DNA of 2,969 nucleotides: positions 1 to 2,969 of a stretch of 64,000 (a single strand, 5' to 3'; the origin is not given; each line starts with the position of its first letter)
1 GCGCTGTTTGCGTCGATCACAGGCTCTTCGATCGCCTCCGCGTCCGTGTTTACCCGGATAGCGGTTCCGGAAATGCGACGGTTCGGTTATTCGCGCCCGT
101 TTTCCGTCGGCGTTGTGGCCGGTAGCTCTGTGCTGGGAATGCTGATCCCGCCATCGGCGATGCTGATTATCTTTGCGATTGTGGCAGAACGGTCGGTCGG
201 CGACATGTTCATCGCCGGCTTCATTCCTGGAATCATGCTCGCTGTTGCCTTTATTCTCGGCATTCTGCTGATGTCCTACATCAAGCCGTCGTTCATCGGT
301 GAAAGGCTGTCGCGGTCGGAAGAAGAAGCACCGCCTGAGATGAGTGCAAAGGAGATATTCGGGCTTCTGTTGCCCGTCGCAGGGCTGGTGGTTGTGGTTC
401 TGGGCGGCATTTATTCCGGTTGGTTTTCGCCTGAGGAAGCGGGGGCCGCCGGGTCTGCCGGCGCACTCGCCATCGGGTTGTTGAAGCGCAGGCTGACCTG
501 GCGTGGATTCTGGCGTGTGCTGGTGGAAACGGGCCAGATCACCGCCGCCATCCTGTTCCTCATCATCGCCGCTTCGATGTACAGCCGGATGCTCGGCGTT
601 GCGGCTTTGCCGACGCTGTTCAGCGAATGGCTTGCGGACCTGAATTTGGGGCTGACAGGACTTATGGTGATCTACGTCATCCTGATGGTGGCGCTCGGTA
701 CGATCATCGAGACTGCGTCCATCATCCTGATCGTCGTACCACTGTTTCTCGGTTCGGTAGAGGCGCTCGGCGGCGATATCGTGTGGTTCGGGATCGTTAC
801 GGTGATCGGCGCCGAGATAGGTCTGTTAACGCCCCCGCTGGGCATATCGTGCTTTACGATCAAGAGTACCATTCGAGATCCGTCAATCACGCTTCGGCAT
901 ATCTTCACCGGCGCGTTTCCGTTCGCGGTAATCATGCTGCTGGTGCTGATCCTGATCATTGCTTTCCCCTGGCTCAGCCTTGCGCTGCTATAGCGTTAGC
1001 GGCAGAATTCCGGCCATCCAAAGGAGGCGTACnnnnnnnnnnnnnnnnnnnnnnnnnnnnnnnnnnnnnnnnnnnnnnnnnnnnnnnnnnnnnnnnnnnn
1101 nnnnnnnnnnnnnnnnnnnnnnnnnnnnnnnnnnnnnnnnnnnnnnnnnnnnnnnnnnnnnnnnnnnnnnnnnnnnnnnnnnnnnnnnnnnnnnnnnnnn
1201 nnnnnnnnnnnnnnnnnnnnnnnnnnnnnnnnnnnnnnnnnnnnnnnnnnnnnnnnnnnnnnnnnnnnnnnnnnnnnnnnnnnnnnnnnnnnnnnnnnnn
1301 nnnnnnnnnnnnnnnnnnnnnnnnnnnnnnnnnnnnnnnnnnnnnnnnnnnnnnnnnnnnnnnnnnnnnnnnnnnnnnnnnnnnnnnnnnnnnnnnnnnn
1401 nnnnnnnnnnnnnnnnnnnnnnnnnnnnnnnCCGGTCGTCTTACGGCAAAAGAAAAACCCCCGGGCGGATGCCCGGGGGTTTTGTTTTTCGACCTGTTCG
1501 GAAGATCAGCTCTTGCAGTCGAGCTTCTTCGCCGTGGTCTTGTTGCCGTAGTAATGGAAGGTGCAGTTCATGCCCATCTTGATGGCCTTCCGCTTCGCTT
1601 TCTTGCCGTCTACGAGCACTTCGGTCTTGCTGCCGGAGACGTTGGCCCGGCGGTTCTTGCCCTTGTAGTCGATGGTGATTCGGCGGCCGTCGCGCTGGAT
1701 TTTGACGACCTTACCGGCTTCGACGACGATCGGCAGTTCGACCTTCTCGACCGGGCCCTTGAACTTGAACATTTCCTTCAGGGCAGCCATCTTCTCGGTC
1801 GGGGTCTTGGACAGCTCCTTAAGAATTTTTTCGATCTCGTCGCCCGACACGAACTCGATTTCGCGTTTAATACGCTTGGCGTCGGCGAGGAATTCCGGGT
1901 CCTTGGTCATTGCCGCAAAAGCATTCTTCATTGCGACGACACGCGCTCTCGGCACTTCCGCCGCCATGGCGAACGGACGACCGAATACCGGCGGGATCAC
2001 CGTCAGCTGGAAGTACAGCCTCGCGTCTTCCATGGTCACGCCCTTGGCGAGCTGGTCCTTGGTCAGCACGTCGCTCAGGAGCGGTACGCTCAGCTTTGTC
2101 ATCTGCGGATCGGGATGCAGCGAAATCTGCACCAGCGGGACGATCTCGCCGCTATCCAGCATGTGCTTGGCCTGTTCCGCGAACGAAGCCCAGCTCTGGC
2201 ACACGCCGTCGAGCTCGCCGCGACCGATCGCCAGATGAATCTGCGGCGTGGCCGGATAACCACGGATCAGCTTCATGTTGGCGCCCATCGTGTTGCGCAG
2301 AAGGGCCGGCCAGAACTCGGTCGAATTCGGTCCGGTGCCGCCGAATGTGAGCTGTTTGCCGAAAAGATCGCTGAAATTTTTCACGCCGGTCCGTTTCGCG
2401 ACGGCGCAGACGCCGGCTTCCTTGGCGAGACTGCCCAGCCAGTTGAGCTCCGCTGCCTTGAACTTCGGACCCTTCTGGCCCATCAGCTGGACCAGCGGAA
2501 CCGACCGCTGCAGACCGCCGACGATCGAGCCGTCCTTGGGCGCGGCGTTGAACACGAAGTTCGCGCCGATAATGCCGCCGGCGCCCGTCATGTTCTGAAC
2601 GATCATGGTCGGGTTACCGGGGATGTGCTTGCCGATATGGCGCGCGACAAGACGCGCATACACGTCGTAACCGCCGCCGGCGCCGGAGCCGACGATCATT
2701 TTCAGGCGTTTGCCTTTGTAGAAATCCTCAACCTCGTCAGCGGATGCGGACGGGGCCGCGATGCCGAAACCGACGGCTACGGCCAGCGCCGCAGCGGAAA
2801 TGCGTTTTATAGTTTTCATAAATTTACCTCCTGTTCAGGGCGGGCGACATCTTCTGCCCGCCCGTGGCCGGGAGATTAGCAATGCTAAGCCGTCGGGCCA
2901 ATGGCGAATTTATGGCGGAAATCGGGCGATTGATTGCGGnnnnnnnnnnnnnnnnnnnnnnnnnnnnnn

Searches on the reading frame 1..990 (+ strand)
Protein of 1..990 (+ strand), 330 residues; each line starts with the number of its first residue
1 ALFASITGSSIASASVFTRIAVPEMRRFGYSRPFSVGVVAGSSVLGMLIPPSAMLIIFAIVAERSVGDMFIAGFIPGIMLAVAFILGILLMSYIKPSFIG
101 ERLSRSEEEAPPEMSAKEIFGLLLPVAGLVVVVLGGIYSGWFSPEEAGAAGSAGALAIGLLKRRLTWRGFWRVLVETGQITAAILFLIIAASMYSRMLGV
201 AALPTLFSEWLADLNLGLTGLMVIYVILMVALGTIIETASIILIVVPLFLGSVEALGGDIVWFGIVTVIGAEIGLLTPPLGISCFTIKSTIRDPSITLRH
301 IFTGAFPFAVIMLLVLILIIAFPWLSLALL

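Call 11: search_protein_families(library=pfam, proteins=[window:1-990:+], max_evalue=0.001)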
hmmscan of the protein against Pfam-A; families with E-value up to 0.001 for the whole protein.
window:1-990:+ (330 aa): 1 family
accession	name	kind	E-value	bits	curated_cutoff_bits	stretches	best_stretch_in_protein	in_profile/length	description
PF06808.19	DctM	-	2.9e-65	221.1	23.8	1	1-325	98-413/413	Tripartite ATP-independent periplasmic transporter, DctM component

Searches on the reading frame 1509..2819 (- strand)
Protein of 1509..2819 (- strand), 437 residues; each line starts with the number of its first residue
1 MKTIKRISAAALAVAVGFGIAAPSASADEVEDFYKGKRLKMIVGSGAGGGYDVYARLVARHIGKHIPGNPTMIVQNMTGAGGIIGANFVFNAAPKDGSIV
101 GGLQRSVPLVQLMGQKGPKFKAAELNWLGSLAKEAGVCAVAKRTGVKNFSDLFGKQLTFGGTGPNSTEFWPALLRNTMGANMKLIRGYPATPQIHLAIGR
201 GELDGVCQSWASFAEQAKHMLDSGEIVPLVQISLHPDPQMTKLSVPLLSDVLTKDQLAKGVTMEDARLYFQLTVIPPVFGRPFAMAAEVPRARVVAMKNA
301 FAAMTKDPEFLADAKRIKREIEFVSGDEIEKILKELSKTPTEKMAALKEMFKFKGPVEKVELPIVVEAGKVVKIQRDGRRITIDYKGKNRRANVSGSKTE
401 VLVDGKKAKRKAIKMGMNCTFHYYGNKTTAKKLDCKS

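Call 63: find_encoding_contigs(protein=window:1509-2819:-, flank=10000, max_places=4)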
Protein window:1509-2819:- (437 aa): 8 contigs read that carry it; 4 places shown.
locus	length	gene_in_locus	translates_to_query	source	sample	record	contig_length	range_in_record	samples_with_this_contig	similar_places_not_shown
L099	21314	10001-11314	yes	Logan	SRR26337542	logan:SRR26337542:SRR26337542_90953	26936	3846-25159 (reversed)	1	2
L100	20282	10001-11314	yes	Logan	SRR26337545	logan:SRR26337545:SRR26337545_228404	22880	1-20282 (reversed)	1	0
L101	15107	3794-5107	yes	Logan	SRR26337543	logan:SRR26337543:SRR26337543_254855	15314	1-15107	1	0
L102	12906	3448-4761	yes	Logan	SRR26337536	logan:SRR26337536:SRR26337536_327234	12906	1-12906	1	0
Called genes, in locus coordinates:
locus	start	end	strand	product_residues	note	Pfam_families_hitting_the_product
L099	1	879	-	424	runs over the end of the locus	PF00330:Aconitase, PF28406:AcnX_3rd (weak)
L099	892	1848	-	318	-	PF02548:Pantoate_transf (faint), PF13714:PEP_mutase, PF00463:ICL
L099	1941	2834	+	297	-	-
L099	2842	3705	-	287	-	PF13714:PEP_mutase, PF00463:ICL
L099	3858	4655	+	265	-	PF00561:Abhydrolase_1, PF12697:Abhydrolase_6, PF12146:Hydrolase_4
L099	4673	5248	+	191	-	PF07883:Cupin_2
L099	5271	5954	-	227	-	PF04542:Sigma70_r2, PF04545:Sigma70_r4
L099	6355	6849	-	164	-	PF02469:Fasciclin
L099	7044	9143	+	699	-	PF02897:Peptidase_S9_N, PF00326:Peptidase_S9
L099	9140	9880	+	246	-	PF01812:5-FTHF_cyc-lig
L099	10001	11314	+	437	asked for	-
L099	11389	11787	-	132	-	PF00903:Glyoxalase, PF22677:Ble-like_N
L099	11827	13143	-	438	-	PF06808:DctM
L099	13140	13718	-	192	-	PF04290:DctQ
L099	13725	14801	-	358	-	PF03480:DctP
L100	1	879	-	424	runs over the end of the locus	PF00330:Aconitase, PF28406:AcnX_3rd (weak)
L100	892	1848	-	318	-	PF02548:Pantoate_transf (faint), PF13714:PEP_mutase, PF00463:ICL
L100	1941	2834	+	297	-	-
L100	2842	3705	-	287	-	PF13714:PEP_mutase, PF00463:ICL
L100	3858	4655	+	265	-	PF00561:Abhydrolase_1, PF12697:Abhydrolase_6, PF12146:Hydrolase_4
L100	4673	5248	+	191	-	PF07883:Cupin_2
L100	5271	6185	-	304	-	PF04542:Sigma70_r2, PF04545:Sigma70_r4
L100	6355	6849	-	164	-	PF02469:Fasciclin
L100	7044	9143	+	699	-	PF02897:Peptidase_S9_N, PF00326:Peptidase_S9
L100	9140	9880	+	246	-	PF01812:5-FTHF_cyc-lig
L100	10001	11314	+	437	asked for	-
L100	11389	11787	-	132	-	PF00903:Glyoxalase, PF22677:Ble-like_N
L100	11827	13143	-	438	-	PF06808:DctM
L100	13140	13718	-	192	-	PF04290:DctQ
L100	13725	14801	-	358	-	PF03480:DctP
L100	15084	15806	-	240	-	-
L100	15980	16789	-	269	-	PF12849:PBP_like_2, PF13531:SBP_bac_11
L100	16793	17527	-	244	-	PF00005:ABC_tran, PF13304:AAA_21 (weak)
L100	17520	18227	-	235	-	-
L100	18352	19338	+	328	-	PF18288:FAA_hydro_N_2, PF01557:FAA_hydrolase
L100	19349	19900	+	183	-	PF00903:Glyoxalase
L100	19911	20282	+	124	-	?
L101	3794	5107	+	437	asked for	-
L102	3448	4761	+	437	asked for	-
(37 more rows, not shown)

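Call 77: search_protein_families(library=ncbifam, proteins=[L100:15087-15806:-], max_evalue=10)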
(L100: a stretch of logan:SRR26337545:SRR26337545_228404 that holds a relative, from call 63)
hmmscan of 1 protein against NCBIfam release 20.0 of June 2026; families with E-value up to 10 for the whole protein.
L100:15087-15806:- (240 aa): 5 families
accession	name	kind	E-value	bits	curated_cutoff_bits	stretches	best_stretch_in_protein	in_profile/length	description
NF033191.4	JDVT-CTERM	domain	0.0084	16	27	1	201-221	14-34/35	JDVT-CTERM domain-containing protein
NF038125.1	PEP_CTERM_THxN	subfamily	0.039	13.5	85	1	196-221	219-244/246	THxN family PEP-CTERM protein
TIGR03901.2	MYXO-CTERM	domain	0.06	13.7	20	1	203-221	16-33/34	MYXO-CTERM sorting domain-containing protein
NF051874.1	PVV_CTERM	equivalog_domain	0.5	10.2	27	1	204-222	15-33/38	PVV-CTERM domain-containing choice-of-anchor G protein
NF033507.3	Loki-CTERM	subfamily_domain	0.58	10.5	19.9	1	203-222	5-24/27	Loki-CTERM sorting domain-containing protein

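Call 78: search_protein_families(library=pfam, proteins=[L100:15087-15806:-], max_evalue=10)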
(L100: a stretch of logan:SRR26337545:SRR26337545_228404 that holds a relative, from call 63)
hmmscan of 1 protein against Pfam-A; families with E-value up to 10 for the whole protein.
L100:15087-15806:- (240 aa): 1 family
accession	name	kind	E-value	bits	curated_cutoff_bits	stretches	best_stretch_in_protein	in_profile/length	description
PF07589.16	PEP-CTERM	-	0.00013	22.4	20.7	1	200-221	2-24/24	PEP-CTERM motif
